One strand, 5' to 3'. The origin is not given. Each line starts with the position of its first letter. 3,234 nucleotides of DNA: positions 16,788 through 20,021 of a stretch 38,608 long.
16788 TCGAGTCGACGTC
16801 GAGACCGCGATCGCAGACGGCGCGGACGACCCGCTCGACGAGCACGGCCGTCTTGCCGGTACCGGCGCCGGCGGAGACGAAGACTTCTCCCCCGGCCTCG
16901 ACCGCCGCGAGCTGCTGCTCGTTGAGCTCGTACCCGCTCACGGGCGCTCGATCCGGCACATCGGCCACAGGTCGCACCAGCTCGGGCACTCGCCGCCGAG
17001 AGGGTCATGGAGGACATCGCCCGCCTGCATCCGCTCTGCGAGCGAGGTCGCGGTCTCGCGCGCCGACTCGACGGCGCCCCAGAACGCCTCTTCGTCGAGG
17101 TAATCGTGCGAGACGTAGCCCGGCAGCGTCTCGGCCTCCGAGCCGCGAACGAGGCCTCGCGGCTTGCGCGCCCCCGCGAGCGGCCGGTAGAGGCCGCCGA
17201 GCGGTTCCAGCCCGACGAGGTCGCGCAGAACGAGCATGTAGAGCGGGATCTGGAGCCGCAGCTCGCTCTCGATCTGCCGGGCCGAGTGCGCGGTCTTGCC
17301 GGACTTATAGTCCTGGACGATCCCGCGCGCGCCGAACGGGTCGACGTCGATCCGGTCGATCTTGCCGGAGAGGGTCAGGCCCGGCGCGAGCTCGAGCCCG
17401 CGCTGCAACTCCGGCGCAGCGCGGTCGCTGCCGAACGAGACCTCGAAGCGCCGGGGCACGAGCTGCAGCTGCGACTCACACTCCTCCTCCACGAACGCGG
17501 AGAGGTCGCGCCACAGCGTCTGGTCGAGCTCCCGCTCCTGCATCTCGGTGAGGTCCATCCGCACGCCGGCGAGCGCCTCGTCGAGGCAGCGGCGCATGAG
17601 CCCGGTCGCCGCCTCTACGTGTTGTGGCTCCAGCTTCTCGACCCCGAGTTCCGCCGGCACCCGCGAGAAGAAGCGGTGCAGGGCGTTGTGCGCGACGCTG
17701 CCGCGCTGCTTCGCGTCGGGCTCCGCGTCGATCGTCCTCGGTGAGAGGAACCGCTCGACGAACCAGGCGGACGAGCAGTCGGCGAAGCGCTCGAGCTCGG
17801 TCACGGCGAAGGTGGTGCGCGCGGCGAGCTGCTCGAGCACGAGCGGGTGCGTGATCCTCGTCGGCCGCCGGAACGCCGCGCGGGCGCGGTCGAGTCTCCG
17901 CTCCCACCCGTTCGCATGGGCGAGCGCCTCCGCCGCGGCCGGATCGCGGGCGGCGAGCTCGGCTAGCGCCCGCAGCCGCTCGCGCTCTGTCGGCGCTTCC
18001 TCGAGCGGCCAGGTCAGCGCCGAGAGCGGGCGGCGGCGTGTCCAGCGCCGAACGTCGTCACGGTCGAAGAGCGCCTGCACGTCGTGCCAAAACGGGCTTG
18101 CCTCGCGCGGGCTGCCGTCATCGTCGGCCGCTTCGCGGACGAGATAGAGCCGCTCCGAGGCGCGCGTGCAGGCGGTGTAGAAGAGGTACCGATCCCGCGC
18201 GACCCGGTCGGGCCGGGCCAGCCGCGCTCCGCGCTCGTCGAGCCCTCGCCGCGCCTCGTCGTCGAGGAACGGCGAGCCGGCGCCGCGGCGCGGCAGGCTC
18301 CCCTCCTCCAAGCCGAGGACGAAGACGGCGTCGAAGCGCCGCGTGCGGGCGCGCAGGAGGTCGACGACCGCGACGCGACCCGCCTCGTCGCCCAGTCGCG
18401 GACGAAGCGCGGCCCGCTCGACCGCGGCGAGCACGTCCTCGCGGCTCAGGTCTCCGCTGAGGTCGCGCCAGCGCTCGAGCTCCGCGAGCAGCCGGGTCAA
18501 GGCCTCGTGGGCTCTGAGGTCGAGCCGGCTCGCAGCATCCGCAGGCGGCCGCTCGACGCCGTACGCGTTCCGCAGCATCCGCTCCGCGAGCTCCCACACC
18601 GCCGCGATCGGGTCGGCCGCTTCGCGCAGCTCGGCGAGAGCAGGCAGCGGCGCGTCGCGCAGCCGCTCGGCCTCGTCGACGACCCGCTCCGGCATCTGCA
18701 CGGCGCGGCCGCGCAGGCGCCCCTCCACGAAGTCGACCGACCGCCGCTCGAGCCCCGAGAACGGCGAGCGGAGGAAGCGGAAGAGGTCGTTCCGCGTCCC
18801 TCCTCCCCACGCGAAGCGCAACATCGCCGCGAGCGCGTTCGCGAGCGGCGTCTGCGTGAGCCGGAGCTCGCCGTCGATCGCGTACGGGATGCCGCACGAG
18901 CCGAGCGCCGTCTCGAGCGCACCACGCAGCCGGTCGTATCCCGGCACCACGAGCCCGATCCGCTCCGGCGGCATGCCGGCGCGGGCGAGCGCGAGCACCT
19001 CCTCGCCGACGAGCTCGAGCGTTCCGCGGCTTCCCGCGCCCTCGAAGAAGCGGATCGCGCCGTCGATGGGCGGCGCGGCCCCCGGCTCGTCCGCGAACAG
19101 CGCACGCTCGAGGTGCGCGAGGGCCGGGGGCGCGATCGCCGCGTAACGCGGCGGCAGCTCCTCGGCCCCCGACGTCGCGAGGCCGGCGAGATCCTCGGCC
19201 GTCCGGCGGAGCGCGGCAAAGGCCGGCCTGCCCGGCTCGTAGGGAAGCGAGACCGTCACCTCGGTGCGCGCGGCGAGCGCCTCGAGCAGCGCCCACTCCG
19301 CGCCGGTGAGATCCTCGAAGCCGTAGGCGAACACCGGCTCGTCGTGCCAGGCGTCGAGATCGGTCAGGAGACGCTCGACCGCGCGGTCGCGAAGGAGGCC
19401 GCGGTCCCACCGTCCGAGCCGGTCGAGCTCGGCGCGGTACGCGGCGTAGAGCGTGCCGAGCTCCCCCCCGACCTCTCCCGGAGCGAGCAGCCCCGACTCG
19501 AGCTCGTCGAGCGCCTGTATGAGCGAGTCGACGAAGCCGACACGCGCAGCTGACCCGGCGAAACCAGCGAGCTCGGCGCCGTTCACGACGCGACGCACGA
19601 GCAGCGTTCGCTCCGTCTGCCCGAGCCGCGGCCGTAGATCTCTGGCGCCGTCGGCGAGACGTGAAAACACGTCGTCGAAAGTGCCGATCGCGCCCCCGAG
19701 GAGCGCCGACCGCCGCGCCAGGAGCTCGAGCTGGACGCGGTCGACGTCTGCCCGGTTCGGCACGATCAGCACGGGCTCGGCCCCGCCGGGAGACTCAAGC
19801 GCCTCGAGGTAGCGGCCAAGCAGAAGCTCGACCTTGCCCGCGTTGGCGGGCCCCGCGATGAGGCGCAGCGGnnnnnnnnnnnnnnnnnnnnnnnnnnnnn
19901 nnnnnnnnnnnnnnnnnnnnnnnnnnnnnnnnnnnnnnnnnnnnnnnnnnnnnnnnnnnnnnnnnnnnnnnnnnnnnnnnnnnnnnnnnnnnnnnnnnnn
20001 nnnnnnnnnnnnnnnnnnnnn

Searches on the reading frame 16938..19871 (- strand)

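Call 16: search_protein_families(library=pfam, proteins=[window:16938-19871:-], max_evalue=0.01)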
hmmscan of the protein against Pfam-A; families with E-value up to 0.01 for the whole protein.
window:16938-19871:- (977 aa): 4 families
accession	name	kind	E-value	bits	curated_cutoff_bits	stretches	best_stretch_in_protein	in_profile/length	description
PF12705.13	PDDEXK_1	-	2e-27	97.2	22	1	688-973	2-247/247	PD-(D/E)XK nuclease superfamily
PF21445.3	ADDB_N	-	1.6e-05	24.7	26.6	1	4-135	1-137/290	ADDB, N-terminal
PF13361.12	UvrD_C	-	5.4e-05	23.2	25.6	1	480-577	264-345/350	UvrD-like helicase C-terminal domain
PF13538.12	UvrD_C_2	-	0.007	16.7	27.4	0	555-578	24-52/52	UvrD-like helicase C-terminal domain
